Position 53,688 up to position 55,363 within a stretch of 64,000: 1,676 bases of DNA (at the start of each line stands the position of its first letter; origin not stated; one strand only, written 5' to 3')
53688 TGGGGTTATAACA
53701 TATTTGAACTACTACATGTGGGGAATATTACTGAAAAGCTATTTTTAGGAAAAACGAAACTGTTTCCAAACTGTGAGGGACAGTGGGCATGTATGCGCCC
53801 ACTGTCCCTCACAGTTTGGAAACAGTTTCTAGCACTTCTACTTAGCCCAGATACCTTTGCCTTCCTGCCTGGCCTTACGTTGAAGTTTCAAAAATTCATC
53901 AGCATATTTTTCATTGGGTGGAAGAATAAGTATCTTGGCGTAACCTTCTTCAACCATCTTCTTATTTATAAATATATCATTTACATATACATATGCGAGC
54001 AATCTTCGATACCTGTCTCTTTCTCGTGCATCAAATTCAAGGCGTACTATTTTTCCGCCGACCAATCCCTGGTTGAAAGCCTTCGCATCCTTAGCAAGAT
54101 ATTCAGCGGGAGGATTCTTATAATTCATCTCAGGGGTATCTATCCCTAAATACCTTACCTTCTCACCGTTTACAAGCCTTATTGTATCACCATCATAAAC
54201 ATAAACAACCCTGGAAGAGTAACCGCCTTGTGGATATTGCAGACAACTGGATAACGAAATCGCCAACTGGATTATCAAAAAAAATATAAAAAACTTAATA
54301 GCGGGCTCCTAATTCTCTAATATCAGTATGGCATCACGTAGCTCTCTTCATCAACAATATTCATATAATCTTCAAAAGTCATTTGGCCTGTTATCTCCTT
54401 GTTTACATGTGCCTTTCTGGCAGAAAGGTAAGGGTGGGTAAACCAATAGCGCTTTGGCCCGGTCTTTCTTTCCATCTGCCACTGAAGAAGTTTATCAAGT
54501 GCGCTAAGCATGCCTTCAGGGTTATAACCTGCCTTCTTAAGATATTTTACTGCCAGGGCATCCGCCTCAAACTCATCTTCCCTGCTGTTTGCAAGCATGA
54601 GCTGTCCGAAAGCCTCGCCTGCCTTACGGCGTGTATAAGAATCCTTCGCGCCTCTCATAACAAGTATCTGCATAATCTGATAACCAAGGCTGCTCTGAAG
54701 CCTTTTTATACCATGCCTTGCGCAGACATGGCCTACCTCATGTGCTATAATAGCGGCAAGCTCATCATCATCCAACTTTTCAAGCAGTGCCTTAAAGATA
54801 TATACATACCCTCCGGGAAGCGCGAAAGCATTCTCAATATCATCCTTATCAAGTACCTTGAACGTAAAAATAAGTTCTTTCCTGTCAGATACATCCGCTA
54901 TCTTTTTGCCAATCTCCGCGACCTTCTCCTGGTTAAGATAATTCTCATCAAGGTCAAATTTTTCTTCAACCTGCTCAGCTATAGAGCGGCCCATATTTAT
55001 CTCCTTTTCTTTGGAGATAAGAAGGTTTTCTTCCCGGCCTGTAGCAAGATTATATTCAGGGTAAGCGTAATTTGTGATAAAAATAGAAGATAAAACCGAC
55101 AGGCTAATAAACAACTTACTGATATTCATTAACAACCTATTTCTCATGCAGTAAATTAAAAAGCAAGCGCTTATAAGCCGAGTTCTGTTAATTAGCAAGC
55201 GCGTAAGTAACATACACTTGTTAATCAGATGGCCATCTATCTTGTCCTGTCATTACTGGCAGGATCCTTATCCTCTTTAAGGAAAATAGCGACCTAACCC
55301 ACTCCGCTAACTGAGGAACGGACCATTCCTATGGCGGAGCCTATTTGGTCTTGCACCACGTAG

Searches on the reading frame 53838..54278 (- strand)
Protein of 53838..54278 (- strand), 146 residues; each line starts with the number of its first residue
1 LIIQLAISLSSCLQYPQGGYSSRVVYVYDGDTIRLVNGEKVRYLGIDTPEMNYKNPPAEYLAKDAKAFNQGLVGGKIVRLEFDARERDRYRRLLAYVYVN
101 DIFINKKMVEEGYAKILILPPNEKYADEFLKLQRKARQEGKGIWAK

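Call 13: search_protein_families(library=pfam, proteins=[window:53838-54278:-])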
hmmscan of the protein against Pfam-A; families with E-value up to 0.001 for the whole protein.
window:53838-54278:- (146 aa): 1 family
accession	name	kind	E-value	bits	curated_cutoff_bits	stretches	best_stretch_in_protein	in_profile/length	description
PF00565.23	SNase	-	5.7e-25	88.3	21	1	40-145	1-106/107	Staphylococcal nuclease homologue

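Call 15: find_encoding_contigs(protein=window:53838-54278:-, flank=3000, max_places=10)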
Protein window:53838-54278:- (146 aa): no gene with exactly this product is on record in the collection.

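Call 17: find_homologous_proteins(query=window:53838-54278:-, max_evalue=1e-10)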
Query window:53838-54278:- (146 aa): 229 proteins with E <= 1e-10 among 296 candidates; the best 120 are listed.
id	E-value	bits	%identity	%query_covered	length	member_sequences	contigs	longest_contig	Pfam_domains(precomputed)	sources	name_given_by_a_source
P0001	2.8e-82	292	94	95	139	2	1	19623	PF00565.24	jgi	jgi:micrococcal nuclease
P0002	6.7e-79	281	85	100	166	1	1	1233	PF00565.24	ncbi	-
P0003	7.4e-79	281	86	100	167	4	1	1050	PF00565.24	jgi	-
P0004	1.4e-77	276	87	95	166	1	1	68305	PF00565.24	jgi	-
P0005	3.6e-77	275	83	100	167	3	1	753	PF00565.24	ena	-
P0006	7.1e-76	271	83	100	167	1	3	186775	PF00565.24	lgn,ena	-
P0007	2.2e-68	247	76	98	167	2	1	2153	PF00565.24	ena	-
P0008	9.5e-68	245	76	98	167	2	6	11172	PF00565.24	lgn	-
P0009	3.1e-67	243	69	100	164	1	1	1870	PF00565.24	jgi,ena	-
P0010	3.2e-66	240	71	96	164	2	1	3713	PF00565.24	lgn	-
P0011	1.3e-64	234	73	100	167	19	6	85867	PF00565.24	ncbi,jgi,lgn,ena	-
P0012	3.3e-63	230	69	98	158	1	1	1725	PF00565.24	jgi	jgi:micrococcal nuclease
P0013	8.0e-62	225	66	100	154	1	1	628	PF00565.24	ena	-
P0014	3.9e-60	220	70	95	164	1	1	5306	PF00565.24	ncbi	-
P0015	1.2e-59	218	64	100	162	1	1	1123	PF00565.24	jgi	-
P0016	6.4e-58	213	66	96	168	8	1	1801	PF00565.24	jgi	jgi:micrococcal nuclease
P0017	1.4e-57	212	63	95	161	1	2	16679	PF00565.24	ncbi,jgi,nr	ncbi:MAG: thermonuclease family protein [Candidatus Omnitrophica bacterium]|nr:thermonuclease family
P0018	1.7e-57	211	66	99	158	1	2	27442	PF00565.24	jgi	jgi:micrococcal nuclease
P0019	2.6e-57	211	67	97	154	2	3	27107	PF00565.24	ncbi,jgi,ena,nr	ncbi:hypothetical protein D4R86_00485 [bacterium]|nr:MAG: hypothetical protein D4R86_00485 [bacteriu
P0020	2.8e-57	211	66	96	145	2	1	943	PF00565.24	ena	-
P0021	1.0e-56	209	65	95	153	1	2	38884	PF00565.24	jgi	-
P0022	1.3e-56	208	68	93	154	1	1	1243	PF00565.24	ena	-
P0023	1.3e-55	205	60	99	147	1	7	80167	PF00565.24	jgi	jgi:micrococcal nuclease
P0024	1.8e-55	205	64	99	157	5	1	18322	PF00565.24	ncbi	-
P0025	5.0e-55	203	63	99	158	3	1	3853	PF00565.24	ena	-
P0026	7.1e-55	203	61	97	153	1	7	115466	PF00565.24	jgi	-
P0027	7.6e-55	203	64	99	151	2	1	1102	PF00565.24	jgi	jgi:micrococcal nuclease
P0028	7.8e-55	203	65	93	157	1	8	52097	PF00565.24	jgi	jgi:micrococcal nuclease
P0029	9.7e-55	202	63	98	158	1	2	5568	PF00565.24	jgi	jgi:micrococcal nuclease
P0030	2.3e-54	201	64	99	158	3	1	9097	PF00565.24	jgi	jgi:micrococcal nuclease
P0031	4.3e-54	200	62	99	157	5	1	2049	PF00565.24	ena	-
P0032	4.8e-54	200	64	94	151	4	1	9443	PF00565.24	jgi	-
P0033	5.0e-54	200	63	92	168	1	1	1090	PF00565.24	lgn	-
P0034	8.3e-54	199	66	92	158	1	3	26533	PF00565.24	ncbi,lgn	-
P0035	2.2e-53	198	64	93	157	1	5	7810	PF00565.24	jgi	jgi:micrococcal nuclease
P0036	2.2e-53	198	63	99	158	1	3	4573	PF00565.24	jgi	jgi:micrococcal nuclease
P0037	3.5e-53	197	64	94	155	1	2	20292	PF00565.24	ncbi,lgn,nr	ncbi:MAG: thermonuclease family protein [Candidatus Omnitrophica bacterium]|nr:thermonuclease family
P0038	3.6e-53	197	61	97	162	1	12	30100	PF00565.24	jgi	jgi:micrococcal nuclease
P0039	6.1e-53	197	62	97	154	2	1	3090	PF00565.24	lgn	-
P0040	9.5e-53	196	60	99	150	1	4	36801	PF00565.24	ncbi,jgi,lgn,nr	ncbi:MAG: thermonuclease family protein [Candidatus Omnitrophica bacterium]|nr:thermonuclease family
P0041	3.4e-52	194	58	100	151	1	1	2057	PF00565.24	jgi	-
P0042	3.6e-51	191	60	99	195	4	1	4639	PF00565.24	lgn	-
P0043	4.6e-50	187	60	100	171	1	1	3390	PF00565.24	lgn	-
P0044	2.2e-49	185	60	97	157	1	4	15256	PF00565.24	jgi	jgi:micrococcal nuclease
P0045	4.5e-41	158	65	75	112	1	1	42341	PF00565.24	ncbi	ncbi:MAG: thermonuclease family protein, partial [Candidatus Omnitrophota bacterium]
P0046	1.2e-37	147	52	96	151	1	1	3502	PF00565.24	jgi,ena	-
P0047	7.0e-37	144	83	56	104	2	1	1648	PF00565.24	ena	-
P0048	2.7e-35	139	66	70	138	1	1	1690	PF00565.24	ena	-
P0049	3.8e-34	136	49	98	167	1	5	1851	PF00565.24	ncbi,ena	-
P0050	5.4e-34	135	58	82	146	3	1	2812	PF00565.24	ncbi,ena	-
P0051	6.5e-33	132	48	99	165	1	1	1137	PF00565.24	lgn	-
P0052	1.0e-32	131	53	81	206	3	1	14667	PF02805.22,PF00565.24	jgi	jgi:micrococcal nuclease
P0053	9.7e-32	128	50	90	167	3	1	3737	PF00565.24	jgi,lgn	-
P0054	1.4e-31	127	51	79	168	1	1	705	PF00565.24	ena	-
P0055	3.3e-31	126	51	90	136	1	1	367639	PF00565.24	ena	-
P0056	2.0e-30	124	50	92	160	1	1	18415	PF00565.24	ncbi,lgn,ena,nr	ncbi:hypothetical protein ES705_05282 [subsurface metagenome]|nr:nuclease [Clostridia bacterium]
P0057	2.3e-30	123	54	85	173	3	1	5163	PF00565.24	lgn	-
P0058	7.9e-30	122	49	98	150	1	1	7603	PF00565.24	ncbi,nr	ncbi:MAG: hypothetical protein GY864_03475, partial [Desulfobacterales bacterium]|nr:hypothetical pr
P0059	9.1e-30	121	51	84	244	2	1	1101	PF00565.24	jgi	-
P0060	2.1e-29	120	46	97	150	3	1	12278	PF00565.24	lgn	-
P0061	3.1e-29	120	48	97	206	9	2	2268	PF02805.22,PF00565.24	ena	-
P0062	5.5e-29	119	44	98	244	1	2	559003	PF00565.24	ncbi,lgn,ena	-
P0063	6.7e-29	119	50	95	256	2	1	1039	PF00565.24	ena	-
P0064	2.0e-28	117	50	84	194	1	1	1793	PF00565.24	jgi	-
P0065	2.1e-28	117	50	86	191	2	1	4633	PF00565.24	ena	-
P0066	2.6e-28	117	46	90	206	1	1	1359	PF02805.22,PF00565.24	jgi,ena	-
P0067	3.5e-28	116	50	86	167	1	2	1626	PF00565.24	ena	-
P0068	4.7e-28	116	47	99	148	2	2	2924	PF00565.24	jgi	-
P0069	5.2e-28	116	48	84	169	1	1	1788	PF00565.24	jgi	jgi:micrococcal nuclease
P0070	6.4e-28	115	47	99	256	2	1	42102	PF00565.24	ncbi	-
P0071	7.0e-28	115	53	82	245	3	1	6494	PF00932.26,PF00565.24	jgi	jgi:micrococcal nuclease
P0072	1.5e-27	114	48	86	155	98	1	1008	PF00565.24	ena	-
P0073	2.7e-27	113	49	84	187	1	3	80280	PF00565.24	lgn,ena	-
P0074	3.3e-27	113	46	84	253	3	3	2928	PF00565.24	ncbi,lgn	-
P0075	3.4e-27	113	47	84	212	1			PF00565.24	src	-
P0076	5.5e-27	112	47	85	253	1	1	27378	PF00565.24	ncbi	-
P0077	7.4e-27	112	45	100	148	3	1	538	PF00565.24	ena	-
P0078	8.0e-27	112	44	99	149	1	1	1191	PF00565.24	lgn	-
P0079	8.3e-27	112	47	92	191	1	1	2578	PF00565.24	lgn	-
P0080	8.6e-27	112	40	99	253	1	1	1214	PF00565.24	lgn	-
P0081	1.3e-26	111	49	83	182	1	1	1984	PF00565.24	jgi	jgi:micrococcal nuclease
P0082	2.8e-26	110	48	84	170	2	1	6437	PF00565.24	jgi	jgi:micrococcal nuclease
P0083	3.2e-26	110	43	99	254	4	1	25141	PF00565.24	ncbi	-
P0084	5.8e-26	109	48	84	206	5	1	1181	PF02805.22,PF00565.24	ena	-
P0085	5.9e-26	109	46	84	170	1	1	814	PF00565.24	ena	-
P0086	5.9e-26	109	44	87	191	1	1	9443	PF00565.24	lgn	-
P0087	6.9e-26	109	44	86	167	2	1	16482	PF00565.24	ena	-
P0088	7.4e-26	109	45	95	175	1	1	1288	PF00565.24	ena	-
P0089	8.6e-26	108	45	88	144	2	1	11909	PF00565.24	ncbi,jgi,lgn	ncbi:MAG: micrococcal nuclease [Candidatus Paceibacteria bacterium]|jgi:micrococcal nuclease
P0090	1.2e-25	108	44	97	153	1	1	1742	PF00565.24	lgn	-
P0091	1.2e-25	108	46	84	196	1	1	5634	PF00565.24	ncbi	-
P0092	1.5e-25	108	47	84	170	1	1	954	PF00565.24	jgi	jgi:micrococcal nuclease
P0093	2.0e-25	107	47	86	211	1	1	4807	PF00565.24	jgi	jgi:micrococcal nuclease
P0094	2.1e-25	107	45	83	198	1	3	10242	PF00565.24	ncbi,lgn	ncbi:MAG: thermonuclease family protein [Candidatus Omnitrophota bacterium]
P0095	2.1e-25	107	48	90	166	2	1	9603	PF00565.24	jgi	-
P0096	3.0e-25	107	46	84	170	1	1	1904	PF00565.24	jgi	jgi:micrococcal nuclease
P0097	3.9e-25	106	43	99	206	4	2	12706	PF02805.22,PF00565.24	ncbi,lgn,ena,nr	ncbi:MAG: thermonuclease family protein [Deltaproteobacteria bacterium]|nr:thermonuclease family pro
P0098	4.3e-25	106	47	84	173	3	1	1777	PF00565.24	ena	-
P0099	6.6e-25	106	43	86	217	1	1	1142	PF00565.24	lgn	-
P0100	8.1e-25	105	45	86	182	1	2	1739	PF00565.24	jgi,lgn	-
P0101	1.0e-24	105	44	99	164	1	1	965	PF00565.24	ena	-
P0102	1.2e-24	105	48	84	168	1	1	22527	PF00565.24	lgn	-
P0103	2.1e-24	104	42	97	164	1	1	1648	PF00565.24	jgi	-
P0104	2.4e-24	104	44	84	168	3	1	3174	PF00565.24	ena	-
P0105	2.4e-24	104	50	83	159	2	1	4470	PF00565.24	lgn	-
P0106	3.0e-24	103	46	83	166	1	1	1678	PF00565.24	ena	-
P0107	3.5e-24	103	44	100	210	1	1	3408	PF00565.24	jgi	jgi:micrococcal nuclease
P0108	3.8e-24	103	46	84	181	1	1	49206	PF00565.24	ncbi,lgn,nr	ncbi:MAG: thermonuclease family protein [Candidatus Omnitrophica bacterium]|nr:thermonuclease family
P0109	5.5e-24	103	45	86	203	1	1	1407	PF00565.24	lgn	-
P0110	6.3e-24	102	45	84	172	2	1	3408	PF00565.24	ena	-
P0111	8.2e-24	102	44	84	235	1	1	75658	PF02805.22,PF00565.24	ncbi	ncbi:thermonuclease family protein [Chloroflexota bacterium]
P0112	8.6e-24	102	45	84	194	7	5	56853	PF00565.24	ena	-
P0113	8.9e-24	102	45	84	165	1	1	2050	PF00565.24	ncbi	-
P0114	1.0e-23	102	45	84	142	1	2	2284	PF00565.24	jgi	-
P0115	1.1e-23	102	43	84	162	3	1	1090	PF00565.24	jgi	-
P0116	1.3e-23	101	44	90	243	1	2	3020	PF00565.24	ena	-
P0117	1.5e-23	101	47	84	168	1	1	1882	PF00565.24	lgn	-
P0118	1.5e-23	101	46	84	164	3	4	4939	PF00565.24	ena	-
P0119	1.6e-23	101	46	83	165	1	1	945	PF00565.24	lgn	-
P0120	1.6e-23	101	46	82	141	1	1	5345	PF00565.24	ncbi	ncbi:MAG: thermonuclease family protein [Candidatus Omnitrophota bacterium]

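Call 18: find_encoding_contigs(protein=P0001, flank=3000, max_places=3)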
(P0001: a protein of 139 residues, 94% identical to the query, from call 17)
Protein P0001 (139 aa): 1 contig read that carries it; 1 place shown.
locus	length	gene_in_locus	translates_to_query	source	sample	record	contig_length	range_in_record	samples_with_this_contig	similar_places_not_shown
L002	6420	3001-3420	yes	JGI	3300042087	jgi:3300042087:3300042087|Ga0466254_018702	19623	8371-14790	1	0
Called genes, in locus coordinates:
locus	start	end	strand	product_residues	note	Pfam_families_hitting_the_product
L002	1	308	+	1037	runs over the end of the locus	PF00873:ACR_tran, PF02355:SecD_SecF_C (faint)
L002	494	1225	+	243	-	PF24481:CT398_CC, PF02591:Zn_ribbon_9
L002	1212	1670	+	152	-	PF00075:RNase_H, PF13456:RVT_3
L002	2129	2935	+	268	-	PF01435:Peptidase_M48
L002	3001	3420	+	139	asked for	PF00565:SNase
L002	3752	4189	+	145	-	PF02381:MraZ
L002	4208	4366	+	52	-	-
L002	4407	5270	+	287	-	PF01795:Methyltransf_5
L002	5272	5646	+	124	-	-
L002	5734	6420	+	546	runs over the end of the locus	PF03717:PBP_dimer, PF00905:Transpeptidase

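Call 19: find_encoding_contigs(protein=P0004, flank=3000, max_places=3)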
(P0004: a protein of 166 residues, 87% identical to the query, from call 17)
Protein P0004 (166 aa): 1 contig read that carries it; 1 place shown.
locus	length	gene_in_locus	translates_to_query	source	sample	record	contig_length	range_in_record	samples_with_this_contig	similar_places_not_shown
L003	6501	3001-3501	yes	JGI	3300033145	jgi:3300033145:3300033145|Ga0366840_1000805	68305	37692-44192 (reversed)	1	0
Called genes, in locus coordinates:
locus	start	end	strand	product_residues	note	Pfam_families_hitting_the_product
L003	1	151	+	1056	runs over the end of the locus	PF00873:ACR_tran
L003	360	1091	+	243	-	PF24481:CT398_CC (weak), PF02591:Zn_ribbon_9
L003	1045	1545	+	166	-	PF00075:RNase_H, PF13456:RVT_3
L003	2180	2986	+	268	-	PF01435:Peptidase_M48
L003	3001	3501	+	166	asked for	PF00565:SNase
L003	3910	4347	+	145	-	PF02381:MraZ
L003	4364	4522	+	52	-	-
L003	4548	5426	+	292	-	PF01795:Methyltransf_5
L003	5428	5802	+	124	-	-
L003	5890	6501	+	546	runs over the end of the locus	PF03717:PBP_dimer, PF00905:Transpeptidase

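Call 20: find_encoding_contigs(protein=P0006, flank=3000, max_places=3)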
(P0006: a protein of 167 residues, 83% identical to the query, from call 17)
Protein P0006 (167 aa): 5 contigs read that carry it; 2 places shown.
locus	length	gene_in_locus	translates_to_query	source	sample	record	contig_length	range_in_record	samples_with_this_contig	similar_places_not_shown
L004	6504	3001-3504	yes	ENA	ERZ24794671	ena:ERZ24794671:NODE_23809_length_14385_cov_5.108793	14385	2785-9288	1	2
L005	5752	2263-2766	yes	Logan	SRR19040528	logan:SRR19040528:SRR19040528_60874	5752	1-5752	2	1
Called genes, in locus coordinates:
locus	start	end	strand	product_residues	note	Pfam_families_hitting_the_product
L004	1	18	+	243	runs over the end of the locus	PF24481:CT398_CC, PF02591:Zn_ribbon_9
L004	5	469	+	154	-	PF00075:RNase_H, PF13456:RVT_3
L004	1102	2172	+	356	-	PF00437:T2SSE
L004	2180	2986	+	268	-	PF01435:Peptidase_M48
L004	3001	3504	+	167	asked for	PF00565:SNase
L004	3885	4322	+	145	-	PF02381:MraZ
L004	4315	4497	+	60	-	-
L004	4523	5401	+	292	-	PF01795:Methyltransf_5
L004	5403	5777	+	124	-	-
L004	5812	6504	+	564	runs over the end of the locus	PF03717:PBP_dimer, PF00905:Transpeptidase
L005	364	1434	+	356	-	PF00437:T2SSE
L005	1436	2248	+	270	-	PF01435:Peptidase_M48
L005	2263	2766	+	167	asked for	PF00565:SNase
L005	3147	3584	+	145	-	PF02381:MraZ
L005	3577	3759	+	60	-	-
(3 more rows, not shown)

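Call 21: find_encoding_contigs(protein=P0011, flank=3000, max_places=3)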
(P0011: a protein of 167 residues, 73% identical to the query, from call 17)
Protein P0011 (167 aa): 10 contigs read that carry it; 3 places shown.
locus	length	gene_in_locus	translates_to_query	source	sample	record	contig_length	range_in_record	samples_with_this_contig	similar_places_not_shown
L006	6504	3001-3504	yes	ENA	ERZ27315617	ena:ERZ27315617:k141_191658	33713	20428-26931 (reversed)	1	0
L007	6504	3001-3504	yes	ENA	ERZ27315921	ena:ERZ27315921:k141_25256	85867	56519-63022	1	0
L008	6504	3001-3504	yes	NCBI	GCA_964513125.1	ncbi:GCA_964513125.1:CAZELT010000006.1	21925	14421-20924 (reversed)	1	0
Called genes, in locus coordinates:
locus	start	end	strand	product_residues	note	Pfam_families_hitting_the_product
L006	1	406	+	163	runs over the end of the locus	PF00075:RNase_H, PF13456:RVT_3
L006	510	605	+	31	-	-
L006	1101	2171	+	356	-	PF00437:T2SSE, PF13191:AAA_16 (weak), PF13401:AAA_22 (weak), PF13173:AAA_14 (faint)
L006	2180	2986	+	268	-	PF01435:Peptidase_M48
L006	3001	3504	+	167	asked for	PF00565:SNase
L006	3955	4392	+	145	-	PF02381:MraZ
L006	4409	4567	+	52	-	-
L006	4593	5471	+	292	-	PF01795:Methyltransf_5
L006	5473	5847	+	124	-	-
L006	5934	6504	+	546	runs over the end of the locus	PF03717:PBP_dimer, PF00905:Transpeptidase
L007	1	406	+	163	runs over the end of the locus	PF00075:RNase_H, PF13456:RVT_3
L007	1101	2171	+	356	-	PF00437:T2SSE, PF13191:AAA_16 (weak), PF13401:AAA_22 (weak), PF13173:AAA_14 (faint)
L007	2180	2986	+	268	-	PF01435:Peptidase_M48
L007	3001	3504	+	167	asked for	PF00565:SNase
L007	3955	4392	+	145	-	PF02381:MraZ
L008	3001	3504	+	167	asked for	PF00565:SNase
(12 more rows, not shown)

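Call 43: find_encoding_contigs(protein=P0008, flank=1500, max_places=4)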
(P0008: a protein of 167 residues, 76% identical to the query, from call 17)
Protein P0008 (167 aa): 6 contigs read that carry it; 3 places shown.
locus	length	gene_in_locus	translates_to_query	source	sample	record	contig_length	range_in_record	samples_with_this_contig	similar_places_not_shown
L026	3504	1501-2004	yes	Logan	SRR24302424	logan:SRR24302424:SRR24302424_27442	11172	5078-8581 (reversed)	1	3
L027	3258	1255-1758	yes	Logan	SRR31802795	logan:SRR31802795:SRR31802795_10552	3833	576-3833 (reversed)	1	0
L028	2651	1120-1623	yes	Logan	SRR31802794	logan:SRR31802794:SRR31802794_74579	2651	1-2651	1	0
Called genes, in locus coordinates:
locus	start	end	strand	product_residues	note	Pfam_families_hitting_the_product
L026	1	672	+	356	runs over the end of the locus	PF00437:T2SSE, PF13401:AAA_22 (weak), PF13173:AAA_14 (faint)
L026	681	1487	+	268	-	PF01435:Peptidase_M48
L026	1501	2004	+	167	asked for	PF00565:SNase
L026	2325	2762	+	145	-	PF02381:MraZ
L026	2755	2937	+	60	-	-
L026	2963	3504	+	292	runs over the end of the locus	PF01795:Methyltransf_5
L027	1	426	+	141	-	?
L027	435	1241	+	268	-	PF01435:Peptidase_M48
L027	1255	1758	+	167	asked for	PF00565:SNase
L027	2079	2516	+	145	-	PF02381:MraZ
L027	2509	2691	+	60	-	-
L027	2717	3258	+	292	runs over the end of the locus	PF01795:Methyltransf_5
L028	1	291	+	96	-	?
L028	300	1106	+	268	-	PF01435:Peptidase_M48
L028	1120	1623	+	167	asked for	PF00565:SNase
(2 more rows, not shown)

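Call 44: find_encoding_contigs(protein=P0002, flank=1500, max_places=3)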
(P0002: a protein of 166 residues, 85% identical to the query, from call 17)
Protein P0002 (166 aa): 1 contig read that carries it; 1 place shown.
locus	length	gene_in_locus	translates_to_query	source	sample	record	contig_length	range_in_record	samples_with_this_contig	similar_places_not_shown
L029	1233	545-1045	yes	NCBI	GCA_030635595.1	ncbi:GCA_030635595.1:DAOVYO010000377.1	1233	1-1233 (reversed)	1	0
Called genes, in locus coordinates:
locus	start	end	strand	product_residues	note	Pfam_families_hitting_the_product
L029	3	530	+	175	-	?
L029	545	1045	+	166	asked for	PF00565:SNase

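Call 45: find_encoding_contigs(protein=P0014, flank=1500, max_places=3)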
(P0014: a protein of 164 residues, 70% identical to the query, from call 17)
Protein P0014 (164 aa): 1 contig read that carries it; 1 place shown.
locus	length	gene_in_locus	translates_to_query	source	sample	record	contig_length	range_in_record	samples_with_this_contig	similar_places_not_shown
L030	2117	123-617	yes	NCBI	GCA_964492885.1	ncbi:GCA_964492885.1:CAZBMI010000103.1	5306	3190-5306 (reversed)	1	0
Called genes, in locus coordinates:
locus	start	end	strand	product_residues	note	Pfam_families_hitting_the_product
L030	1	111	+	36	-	?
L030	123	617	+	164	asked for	PF00565:SNase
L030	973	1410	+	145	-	PF02381:MraZ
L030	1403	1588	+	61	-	-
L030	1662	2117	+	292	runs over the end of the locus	PF01209:Ubie_methyltran (faint), PF01795:Methyltransf_5, PF13847:Methyltransf_31 (faint)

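Call 46: find_encoding_contigs(protein=P0017, flank=1500, max_places=3)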
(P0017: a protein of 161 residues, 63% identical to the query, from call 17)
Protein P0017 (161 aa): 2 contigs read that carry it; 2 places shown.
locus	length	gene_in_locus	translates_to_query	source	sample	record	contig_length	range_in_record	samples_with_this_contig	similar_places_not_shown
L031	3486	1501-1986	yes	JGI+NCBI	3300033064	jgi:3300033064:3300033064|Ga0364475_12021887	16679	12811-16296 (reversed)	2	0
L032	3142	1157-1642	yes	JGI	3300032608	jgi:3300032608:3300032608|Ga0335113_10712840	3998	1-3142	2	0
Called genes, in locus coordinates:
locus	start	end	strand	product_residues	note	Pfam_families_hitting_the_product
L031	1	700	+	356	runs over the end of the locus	PF00437:T2SSE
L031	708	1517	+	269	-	PF01435:Peptidase_M48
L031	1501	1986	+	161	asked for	PF00565:SNase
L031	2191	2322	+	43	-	-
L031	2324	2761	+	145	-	PF02381:MraZ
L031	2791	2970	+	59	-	-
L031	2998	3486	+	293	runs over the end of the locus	PF01795:Methyltransf_5, PF13847:Methyltransf_31 (faint)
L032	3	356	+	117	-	?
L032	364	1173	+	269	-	PF01435:Peptidase_M48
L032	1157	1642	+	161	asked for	PF00565:SNase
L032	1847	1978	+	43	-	-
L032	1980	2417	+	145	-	PF02381:MraZ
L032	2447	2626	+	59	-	-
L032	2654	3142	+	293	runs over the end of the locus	PF01795:Methyltransf_5, PF13847:Methyltransf_31 (faint)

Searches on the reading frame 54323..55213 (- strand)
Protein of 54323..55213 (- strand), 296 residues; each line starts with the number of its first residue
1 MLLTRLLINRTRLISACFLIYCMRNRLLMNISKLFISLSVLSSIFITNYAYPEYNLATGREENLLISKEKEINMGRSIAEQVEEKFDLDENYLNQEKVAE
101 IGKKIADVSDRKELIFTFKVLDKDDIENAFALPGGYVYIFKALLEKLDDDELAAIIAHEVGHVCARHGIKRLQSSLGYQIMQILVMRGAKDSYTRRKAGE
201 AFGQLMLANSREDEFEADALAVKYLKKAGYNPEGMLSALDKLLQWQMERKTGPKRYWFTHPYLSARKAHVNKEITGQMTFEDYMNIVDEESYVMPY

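Call 13: search_protein_families(library=pfam, proteins=[window:54323-55213:-])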
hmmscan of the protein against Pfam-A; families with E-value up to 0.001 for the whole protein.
window:54323-55213:- (296 aa): 2 families
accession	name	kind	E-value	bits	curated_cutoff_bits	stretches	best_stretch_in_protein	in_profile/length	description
PF01435.24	Peptidase_M48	-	1.1e-33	117.1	20.3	1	94-272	3-184/186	Peptidase family M48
PF10026.15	DUF2268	-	9e-05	22.5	23.6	1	135-202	49-113/195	Predicted Zn-dependent protease (DUF2268)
